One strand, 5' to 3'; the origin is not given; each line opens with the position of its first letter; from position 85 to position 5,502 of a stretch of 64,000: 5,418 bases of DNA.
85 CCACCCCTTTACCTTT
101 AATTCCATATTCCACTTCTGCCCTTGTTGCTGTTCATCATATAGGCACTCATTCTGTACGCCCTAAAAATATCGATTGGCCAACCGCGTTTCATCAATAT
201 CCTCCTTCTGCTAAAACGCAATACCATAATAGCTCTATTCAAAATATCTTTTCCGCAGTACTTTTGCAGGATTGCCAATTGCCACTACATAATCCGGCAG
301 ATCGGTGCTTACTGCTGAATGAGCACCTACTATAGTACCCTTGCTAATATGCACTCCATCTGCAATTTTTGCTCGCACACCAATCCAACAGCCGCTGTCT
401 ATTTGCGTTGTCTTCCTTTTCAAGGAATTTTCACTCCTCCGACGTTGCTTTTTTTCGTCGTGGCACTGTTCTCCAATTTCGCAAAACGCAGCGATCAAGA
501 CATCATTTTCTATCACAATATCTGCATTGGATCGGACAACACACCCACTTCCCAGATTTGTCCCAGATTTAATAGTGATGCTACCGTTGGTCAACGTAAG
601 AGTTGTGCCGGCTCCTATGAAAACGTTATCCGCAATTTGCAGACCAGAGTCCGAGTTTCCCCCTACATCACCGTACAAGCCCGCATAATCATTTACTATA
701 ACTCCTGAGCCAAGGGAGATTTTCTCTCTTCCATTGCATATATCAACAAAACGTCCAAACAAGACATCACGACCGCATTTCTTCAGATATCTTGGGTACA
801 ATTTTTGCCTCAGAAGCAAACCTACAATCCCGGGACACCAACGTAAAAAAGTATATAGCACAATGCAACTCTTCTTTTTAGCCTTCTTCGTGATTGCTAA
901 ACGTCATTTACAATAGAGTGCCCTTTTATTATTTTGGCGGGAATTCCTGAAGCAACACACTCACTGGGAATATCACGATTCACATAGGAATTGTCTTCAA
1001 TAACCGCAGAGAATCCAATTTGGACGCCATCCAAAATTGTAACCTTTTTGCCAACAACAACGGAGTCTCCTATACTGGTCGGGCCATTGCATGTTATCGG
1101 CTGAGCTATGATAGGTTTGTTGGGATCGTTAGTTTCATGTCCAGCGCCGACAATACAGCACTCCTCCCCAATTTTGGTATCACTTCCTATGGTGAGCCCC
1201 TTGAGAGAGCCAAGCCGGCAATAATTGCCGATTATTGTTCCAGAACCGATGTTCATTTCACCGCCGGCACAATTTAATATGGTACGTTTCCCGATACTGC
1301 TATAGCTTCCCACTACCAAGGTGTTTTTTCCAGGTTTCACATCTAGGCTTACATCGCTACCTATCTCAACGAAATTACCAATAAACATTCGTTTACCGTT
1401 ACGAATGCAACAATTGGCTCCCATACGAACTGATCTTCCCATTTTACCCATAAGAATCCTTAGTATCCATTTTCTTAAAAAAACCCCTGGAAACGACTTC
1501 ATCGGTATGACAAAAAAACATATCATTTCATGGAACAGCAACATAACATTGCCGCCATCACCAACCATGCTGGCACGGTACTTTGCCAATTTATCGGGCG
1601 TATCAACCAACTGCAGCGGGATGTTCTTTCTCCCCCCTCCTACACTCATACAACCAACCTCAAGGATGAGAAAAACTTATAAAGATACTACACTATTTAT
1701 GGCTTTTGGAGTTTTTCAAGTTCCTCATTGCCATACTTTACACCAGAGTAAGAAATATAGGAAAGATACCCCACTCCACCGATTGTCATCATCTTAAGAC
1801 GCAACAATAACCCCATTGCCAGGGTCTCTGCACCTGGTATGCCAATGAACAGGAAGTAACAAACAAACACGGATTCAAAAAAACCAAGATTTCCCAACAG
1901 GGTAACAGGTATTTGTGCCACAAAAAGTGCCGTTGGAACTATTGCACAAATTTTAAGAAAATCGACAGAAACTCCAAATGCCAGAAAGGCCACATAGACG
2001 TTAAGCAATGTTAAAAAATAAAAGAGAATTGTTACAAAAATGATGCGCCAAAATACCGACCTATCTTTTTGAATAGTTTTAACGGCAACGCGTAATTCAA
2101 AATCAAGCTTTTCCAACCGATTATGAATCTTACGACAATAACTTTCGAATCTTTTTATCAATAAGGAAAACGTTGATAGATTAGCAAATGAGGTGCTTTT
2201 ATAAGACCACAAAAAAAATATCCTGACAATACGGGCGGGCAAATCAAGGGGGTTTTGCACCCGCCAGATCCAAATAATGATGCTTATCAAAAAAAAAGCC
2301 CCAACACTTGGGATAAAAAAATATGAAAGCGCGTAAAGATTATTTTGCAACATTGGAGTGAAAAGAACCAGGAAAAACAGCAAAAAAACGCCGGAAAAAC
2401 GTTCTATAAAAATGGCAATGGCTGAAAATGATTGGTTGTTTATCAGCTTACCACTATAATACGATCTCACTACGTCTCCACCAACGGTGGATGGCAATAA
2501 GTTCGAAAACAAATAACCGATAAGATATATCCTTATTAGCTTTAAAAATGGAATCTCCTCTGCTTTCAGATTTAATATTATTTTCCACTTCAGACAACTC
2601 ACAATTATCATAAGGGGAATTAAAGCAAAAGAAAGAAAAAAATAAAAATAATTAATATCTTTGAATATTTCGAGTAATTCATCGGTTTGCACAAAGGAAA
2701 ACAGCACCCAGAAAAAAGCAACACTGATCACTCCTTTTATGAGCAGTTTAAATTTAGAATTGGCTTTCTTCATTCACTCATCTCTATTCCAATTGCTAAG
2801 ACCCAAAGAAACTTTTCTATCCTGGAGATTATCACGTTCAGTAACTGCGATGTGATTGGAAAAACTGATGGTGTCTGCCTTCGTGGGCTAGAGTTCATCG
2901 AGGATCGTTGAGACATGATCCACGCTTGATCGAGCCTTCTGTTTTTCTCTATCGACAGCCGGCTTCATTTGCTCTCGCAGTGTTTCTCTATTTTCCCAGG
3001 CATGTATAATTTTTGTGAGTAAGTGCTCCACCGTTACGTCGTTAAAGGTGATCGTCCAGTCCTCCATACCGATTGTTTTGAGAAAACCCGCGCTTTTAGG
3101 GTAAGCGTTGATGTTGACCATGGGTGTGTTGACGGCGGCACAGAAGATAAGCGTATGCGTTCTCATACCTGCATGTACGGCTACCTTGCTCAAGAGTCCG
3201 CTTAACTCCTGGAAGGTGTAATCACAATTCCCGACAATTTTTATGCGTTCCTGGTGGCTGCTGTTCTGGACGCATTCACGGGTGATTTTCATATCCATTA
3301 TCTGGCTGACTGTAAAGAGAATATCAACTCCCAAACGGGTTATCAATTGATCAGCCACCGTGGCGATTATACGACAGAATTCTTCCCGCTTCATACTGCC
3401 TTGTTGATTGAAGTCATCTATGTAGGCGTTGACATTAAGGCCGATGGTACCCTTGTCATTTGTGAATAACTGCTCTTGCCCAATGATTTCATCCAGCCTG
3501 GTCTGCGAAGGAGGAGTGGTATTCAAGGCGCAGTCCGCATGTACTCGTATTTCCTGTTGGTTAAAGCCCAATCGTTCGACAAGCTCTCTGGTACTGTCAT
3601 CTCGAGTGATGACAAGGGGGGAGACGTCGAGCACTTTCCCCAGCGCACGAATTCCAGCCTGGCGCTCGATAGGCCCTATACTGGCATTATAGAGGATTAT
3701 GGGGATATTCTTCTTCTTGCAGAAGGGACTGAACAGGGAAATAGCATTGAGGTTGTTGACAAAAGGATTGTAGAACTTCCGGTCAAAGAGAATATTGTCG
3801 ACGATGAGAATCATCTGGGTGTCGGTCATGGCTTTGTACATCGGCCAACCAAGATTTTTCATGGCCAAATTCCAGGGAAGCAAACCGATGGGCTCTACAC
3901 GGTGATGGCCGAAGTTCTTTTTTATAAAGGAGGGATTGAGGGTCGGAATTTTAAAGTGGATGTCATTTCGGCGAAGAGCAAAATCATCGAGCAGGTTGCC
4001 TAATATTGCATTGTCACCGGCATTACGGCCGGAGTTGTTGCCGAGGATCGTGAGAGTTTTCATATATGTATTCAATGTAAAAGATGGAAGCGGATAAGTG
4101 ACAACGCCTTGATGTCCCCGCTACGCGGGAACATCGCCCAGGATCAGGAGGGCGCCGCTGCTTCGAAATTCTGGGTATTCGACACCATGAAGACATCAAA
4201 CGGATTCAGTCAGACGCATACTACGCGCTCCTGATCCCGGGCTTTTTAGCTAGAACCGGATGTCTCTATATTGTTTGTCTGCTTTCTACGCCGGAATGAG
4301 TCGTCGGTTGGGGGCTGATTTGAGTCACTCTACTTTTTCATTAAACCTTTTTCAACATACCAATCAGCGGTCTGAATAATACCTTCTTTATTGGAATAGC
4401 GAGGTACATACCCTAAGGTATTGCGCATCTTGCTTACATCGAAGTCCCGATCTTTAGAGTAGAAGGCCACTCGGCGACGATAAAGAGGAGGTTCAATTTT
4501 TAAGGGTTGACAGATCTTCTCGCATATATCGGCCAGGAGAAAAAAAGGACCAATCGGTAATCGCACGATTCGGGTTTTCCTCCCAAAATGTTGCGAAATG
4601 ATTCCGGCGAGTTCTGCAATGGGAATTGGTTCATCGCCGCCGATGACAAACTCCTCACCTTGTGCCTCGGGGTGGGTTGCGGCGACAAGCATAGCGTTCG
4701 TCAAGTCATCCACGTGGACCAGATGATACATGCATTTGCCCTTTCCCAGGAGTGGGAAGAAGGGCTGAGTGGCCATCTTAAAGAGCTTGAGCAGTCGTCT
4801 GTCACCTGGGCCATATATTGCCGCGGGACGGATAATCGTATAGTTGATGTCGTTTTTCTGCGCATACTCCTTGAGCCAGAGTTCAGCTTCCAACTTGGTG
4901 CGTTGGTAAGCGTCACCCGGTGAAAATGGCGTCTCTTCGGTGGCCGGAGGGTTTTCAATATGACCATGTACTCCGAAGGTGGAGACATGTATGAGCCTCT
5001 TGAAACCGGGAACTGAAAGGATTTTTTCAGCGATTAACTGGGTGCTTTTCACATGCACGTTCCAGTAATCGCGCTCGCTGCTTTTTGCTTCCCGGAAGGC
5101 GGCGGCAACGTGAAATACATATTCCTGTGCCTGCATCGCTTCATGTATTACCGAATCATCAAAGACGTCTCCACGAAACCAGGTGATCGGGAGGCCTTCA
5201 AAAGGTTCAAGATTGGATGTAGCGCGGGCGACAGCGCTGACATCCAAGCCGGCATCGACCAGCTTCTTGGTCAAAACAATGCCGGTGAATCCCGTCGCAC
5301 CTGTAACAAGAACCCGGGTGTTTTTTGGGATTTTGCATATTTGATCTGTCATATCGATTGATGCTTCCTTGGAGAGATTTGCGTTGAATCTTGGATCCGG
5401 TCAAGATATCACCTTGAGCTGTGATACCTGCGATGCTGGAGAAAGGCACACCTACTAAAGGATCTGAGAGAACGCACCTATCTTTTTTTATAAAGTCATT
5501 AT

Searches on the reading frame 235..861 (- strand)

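Call 71: search_protein_families(library=pfam, proteins=[window:235-861:-], max_evalue=0.00001)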
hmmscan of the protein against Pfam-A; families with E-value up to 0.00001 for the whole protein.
window:235-861:- (208 aa): 1 family
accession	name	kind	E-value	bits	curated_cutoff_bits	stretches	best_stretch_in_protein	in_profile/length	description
PF00132.30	Hexapep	-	5.6e-13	48.4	27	0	152-184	2-34/36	Bacterial transferase hexapeptide (six repeats)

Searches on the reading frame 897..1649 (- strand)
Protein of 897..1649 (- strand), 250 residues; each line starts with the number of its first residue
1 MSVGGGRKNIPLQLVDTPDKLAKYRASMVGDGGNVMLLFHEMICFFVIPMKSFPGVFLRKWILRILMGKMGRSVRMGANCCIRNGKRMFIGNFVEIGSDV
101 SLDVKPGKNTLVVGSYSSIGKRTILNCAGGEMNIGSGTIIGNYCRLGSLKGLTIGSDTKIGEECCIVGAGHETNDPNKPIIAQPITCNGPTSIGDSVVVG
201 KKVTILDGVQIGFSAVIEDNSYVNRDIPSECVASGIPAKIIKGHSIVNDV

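Call 71: search_protein_families(library=pfam, proteins=[window:897-1649:-], max_evalue=0.00001)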
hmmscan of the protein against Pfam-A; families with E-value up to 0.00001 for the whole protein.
window:897-1649:- (250 aa): 1 family
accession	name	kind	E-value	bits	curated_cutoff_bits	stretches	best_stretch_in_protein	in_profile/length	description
PF00132.30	Hexapep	-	1.7e-10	40.6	27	0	191-224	2-35/36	Bacterial transferase hexapeptide (six repeats)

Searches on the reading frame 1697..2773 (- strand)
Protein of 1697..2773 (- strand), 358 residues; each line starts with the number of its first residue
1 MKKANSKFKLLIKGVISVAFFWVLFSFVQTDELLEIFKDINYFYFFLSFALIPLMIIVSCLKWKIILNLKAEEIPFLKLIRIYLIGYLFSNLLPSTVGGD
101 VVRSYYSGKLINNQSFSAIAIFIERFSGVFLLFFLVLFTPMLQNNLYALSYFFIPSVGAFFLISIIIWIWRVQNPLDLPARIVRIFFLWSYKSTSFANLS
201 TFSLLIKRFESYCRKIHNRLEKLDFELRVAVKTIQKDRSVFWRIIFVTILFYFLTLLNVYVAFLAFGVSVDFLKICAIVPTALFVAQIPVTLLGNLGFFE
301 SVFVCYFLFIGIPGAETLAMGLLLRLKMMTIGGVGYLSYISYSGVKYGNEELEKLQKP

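Call 71: search_protein_families(library=pfam, proteins=[window:1697-2773:-], max_evalue=0.00001)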
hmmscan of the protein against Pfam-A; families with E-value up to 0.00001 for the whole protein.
window:1697-2773:- (358 aa): 1 family
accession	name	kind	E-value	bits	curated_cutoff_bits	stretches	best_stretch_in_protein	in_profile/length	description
PF03706.18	LPG_synthase_TM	-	6.6e-36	124.8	33.4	1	11-326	2-292/302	Lysylphosphatidylglycerol synthase TM region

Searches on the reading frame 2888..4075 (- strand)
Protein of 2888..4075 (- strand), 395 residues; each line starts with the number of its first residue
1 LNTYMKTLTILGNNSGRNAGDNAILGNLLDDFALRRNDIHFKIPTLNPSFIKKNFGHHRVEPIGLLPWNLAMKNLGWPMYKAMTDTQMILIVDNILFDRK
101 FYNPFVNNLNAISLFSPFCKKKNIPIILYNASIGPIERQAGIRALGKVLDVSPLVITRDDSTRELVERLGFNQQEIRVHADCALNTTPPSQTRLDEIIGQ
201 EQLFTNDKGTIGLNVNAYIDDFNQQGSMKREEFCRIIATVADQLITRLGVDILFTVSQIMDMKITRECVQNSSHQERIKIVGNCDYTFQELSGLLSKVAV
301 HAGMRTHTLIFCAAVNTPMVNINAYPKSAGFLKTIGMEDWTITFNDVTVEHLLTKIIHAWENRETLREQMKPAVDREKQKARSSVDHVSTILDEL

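Call 71: search_protein_families(library=pfam, proteins=[window:2888-4075:-], max_evalue=0.00001)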
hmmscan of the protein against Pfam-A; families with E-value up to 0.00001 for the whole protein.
window:2888-4075:- (395 aa): 1 family
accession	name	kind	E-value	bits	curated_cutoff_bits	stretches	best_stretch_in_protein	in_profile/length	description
PF04230.19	PS_pyruv_trans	-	5.2e-18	66.4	25.3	1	18-323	1-277/280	Polysaccharide pyruvyl transferase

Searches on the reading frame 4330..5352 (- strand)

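Call 71: search_protein_families(library=pfam, proteins=[window:4330-5352:-], max_evalue=0.00001)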
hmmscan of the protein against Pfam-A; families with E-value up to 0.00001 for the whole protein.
window:4330-5352:- (340 aa): 7 families
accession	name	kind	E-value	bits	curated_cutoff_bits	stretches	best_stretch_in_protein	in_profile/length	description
PF01370.27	Epimerase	-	1.8e-37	129.5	20.9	1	14-238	1-240/240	NAD dependent epimerase/dehydratase family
PF01073.25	3Beta_HSD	-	4.5e-22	78.8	22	1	15-262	1-274/280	3-beta hydroxysteroid dehydrogenase/isomerase family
PF16363.11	GDP_Man_Dehyd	-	3.5e-21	76.5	27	1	15-326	1-330/332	GDP-mannose 4,6 dehydratase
PF13460.12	NAD_binding_10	-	1.2e-16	61.6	27.2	1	18-180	1-147/184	NAD(P)H-binding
PF07993.18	NAD_binding_4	-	8e-14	51.8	20.1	1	67-196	80-224/258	Male sterility protein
PF04321.23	RmlD_sub_bind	-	7.1e-13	48.7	27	1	13-190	2-162/287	RmlD substrate binding domain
PF05368.20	NmrA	-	3.6e-07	30.5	27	1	11-122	2-104/298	NmrA-like family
